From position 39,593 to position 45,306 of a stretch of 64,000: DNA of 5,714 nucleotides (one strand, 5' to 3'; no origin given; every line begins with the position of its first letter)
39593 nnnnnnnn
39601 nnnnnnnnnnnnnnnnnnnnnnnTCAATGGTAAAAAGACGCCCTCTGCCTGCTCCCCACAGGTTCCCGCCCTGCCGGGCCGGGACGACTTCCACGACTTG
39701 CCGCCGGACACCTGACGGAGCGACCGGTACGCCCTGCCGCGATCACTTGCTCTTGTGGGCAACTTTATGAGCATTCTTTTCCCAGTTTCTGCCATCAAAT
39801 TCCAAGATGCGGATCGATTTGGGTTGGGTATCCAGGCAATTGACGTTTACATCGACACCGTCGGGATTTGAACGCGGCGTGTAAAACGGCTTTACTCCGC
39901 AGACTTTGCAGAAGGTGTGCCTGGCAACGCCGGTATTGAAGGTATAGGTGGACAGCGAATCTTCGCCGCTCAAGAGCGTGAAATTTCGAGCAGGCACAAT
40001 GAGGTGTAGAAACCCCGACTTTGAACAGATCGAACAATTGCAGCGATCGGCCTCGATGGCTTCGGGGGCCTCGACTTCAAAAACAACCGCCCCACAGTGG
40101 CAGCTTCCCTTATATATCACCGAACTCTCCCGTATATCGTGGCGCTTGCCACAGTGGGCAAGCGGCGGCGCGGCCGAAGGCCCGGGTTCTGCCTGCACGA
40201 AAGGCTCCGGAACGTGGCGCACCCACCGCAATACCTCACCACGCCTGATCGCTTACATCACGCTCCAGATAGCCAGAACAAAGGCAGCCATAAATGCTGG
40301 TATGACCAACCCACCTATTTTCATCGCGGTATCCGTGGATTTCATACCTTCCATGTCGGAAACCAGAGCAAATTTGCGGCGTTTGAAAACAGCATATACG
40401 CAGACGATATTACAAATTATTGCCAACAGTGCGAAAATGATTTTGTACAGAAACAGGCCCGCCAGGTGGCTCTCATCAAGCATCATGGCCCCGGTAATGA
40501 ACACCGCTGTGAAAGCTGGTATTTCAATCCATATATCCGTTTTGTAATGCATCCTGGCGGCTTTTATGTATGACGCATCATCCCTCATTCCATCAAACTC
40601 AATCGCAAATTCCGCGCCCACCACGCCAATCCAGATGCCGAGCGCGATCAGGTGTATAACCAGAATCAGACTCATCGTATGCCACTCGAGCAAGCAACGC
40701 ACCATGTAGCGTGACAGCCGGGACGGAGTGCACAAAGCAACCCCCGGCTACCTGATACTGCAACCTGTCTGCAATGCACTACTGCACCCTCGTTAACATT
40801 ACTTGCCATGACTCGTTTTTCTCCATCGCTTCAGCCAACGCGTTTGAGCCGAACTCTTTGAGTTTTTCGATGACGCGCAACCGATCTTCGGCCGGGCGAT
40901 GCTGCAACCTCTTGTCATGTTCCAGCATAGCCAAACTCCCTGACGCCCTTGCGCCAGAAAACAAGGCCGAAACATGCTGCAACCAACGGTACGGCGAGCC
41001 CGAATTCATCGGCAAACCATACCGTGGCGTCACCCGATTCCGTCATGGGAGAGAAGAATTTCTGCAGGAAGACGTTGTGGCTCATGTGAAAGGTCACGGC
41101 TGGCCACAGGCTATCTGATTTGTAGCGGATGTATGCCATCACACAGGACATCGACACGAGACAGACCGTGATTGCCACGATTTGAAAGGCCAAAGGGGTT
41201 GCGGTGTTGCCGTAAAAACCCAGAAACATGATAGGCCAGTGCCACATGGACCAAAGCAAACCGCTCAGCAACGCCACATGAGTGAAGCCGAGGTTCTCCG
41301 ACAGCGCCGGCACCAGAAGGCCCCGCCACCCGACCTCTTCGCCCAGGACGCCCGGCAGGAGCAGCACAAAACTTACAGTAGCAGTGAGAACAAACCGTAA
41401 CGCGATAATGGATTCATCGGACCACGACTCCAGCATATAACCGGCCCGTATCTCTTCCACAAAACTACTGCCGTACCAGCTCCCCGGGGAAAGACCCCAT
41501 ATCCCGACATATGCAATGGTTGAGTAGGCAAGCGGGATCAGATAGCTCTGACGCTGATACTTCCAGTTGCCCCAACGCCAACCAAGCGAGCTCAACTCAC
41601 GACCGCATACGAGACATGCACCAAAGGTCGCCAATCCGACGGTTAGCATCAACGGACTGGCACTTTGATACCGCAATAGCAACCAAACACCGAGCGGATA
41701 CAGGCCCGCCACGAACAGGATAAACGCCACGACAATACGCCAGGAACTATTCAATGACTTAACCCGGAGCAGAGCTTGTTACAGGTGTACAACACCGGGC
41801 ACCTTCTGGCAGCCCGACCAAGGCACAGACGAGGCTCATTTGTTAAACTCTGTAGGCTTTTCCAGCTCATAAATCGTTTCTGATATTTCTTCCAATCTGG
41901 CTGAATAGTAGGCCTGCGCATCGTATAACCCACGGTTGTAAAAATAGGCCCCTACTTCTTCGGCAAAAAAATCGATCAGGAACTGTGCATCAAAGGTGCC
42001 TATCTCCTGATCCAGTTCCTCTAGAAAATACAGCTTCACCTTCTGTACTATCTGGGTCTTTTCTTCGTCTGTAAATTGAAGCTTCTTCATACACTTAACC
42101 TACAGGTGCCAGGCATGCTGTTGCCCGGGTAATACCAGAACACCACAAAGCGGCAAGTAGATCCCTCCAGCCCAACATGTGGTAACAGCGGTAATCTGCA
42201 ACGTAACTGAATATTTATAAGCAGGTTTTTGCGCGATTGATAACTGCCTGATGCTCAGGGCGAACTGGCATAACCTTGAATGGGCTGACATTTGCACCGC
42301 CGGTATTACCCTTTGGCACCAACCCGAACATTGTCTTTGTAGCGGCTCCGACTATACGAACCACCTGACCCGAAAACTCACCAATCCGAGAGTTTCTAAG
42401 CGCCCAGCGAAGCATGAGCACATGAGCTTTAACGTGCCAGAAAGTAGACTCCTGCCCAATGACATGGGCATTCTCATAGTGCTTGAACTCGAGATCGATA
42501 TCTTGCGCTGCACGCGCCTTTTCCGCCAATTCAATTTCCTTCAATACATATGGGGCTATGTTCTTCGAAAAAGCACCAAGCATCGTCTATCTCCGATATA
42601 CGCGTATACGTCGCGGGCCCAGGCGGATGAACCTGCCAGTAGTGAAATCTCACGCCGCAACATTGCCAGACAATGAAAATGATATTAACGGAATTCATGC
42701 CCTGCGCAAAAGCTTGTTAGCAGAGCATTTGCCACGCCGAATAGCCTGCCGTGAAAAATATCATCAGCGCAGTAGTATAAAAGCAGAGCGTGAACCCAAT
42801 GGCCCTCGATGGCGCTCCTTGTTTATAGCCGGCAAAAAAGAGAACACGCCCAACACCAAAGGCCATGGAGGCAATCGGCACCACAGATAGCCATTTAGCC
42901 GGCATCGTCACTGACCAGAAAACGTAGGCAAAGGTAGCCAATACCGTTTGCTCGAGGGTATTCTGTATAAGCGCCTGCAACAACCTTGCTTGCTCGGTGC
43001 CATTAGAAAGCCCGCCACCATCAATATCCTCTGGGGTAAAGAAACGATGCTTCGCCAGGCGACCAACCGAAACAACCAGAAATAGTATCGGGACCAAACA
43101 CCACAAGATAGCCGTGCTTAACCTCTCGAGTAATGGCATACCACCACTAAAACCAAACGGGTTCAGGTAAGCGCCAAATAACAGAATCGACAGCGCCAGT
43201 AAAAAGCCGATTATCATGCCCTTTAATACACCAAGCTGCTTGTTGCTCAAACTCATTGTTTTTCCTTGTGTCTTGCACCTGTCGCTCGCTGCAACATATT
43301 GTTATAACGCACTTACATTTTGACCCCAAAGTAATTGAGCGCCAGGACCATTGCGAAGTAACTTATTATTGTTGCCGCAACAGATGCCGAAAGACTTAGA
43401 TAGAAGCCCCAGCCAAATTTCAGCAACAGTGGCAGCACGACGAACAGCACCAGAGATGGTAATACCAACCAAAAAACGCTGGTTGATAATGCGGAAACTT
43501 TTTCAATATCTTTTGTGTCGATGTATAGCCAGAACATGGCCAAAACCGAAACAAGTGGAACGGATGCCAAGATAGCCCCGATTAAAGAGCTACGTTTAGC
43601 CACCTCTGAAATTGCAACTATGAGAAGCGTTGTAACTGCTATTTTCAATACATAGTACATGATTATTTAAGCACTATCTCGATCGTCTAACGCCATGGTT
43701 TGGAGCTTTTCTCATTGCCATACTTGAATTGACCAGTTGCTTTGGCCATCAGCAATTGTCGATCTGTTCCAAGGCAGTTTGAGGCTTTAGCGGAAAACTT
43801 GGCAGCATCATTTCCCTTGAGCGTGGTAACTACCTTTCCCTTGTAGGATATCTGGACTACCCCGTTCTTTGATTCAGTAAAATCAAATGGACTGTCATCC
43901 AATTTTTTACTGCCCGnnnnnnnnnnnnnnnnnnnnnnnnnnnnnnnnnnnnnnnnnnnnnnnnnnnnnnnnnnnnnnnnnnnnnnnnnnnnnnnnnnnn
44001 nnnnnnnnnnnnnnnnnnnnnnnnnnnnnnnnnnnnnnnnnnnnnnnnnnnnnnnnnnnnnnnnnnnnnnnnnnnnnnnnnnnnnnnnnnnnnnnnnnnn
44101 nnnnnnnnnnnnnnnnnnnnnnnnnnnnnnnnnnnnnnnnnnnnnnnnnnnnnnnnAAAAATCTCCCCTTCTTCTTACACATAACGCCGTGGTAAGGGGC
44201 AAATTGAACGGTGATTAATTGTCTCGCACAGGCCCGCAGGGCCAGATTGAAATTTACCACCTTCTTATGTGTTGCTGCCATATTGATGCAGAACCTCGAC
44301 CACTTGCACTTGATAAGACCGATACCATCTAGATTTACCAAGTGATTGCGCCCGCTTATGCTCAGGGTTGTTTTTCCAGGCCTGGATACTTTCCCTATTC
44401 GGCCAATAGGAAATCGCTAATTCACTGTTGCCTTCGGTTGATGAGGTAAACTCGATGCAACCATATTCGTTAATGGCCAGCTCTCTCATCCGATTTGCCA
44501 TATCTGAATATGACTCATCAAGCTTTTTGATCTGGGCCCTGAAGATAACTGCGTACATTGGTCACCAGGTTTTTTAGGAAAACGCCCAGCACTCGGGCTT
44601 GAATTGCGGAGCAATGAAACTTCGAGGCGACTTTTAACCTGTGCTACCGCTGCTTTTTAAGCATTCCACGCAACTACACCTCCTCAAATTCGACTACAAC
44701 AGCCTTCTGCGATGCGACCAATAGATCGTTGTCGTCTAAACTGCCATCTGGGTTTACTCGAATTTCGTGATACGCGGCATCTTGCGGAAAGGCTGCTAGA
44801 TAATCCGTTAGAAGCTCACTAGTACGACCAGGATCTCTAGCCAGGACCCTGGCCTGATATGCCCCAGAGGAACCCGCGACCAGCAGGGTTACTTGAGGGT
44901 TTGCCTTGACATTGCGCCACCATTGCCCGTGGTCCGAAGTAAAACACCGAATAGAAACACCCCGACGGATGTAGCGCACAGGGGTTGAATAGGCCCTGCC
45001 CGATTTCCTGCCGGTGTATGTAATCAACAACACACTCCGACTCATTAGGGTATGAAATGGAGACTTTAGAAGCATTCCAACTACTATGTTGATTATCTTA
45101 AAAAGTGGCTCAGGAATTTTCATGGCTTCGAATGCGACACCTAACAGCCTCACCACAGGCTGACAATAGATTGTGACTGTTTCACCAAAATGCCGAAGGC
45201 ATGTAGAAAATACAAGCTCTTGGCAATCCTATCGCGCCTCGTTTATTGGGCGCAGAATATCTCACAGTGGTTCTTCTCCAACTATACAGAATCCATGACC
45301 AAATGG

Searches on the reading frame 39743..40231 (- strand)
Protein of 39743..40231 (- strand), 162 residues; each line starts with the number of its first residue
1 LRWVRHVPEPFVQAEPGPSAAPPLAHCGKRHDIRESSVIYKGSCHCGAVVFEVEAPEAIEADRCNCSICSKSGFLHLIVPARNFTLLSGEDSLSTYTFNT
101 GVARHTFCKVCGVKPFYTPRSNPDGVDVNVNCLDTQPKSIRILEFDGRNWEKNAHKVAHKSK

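Call 14: search_protein_families(library=pfam, proteins=[window:39743-40231:-], max_evalue=0.01)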
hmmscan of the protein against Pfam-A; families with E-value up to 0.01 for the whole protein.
window:39743-40231:- (162 aa): 1 family
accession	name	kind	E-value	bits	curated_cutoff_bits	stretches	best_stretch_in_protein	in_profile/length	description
PF04828.22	GFA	-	1.1e-16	61.4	24.3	1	40-136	2-102/115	Glutathione-dependent formaldehyde-activating enzyme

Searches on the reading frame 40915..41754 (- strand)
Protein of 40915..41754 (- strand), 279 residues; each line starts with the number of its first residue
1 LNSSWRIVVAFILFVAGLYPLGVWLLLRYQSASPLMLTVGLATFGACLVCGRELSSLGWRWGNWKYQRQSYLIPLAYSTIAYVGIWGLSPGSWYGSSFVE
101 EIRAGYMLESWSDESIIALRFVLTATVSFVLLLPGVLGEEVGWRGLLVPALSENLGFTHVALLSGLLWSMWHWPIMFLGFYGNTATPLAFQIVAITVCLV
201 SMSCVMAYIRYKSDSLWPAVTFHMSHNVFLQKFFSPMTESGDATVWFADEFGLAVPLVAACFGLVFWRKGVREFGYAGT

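Call 14: search_protein_families(library=pfam, proteins=[window:40915-41754:-], max_evalue=0.01)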
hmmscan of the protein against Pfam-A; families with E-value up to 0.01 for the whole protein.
window:40915-41754:- (279 aa): 1 family
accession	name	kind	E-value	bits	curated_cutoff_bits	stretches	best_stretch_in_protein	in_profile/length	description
PF02517.21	Rce1-like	-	8.9e-15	55.2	22.4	1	126-229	6-93/93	Type II CAAX prenyl endopeptidase Rce1-like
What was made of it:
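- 39743..44178 (-): Low-GC block of small unrelated ORFs (GFA, Rce1-like, DUF2164, DUF3703, MAPEG and others); cassette-like but with no detectable attC. Pfam (call 14).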

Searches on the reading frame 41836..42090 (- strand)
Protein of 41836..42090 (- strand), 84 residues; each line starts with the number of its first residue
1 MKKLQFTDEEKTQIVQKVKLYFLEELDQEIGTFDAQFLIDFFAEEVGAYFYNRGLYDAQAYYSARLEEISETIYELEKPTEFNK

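Call 14: search_protein_families(library=pfam, proteins=[window:41836-42090:-], max_evalue=0.01)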
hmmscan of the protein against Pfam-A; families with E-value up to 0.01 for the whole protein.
window:41836-42090:- (84 aa): 1 family
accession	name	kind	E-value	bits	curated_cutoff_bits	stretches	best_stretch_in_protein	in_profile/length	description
PF09932.14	DUF2164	-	9.9e-28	96.5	27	1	5-77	2-74/74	Uncharacterized conserved protein (DUF2164)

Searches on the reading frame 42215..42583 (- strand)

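Call 14: search_protein_families(library=pfam, proteins=[window:42215-42583:-], max_evalue=0.01)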
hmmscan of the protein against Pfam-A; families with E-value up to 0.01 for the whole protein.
window:42215-42583:- (122 aa): 1 family
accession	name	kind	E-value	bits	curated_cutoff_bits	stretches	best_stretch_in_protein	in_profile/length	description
PF12487.13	DUF3703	-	4.6e-34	117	22.3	1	8-115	2-109/109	Protein of unknown function (DUF3703)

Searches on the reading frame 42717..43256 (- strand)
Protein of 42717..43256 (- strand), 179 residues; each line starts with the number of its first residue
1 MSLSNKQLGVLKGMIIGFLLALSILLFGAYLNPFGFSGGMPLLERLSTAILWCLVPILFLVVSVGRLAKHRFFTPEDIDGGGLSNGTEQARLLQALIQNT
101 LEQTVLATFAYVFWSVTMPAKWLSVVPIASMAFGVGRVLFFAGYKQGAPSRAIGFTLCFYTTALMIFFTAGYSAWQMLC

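Call 14: search_protein_families(library=pfam, proteins=[window:42717-43256:-], max_evalue=0.01)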
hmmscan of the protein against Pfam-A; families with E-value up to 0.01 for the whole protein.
window:42717-43256:- (179 aa): 1 family
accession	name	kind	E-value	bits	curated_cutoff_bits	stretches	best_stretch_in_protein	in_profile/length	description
PF01124.23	MAPEG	-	3.7e-10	40.5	23.4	1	49-170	6-128/129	MAPEG family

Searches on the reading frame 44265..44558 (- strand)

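Call 14: search_protein_families(library=pfam, proteins=[window:44265-44558:-], max_evalue=0.01)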
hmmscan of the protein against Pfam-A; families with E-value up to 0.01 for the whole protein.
window:44265-44558:- (97 aa): 2 families
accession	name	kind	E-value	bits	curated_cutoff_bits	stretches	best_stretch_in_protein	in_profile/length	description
PF03992.22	ABM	-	2.2e-06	28.2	23.1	1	16-71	17-76/78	Antibiotic biosynthesis monooxygenase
PF13826.12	Monooxy_af470-like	-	0.00022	22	25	1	10-73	16-81/118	Monooxygenase af470-like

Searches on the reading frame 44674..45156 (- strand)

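Call 14: search_protein_families(library=pfam, proteins=[window:44674-45156:-], max_evalue=0.01)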
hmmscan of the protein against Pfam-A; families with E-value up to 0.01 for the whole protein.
window:44674-45156:- (160 aa): 2 families
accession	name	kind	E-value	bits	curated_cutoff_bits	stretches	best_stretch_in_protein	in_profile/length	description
PF04075.20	F420H2_quin_red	-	9.1e-11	42.4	22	1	35-109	18-96/130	F420H(2)-dependent quinone reductase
PF01243.27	PNPOx_N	-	1.3e-05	26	28.1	1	48-104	19-69/120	Pyridoxamine 5'-phosphate oxidase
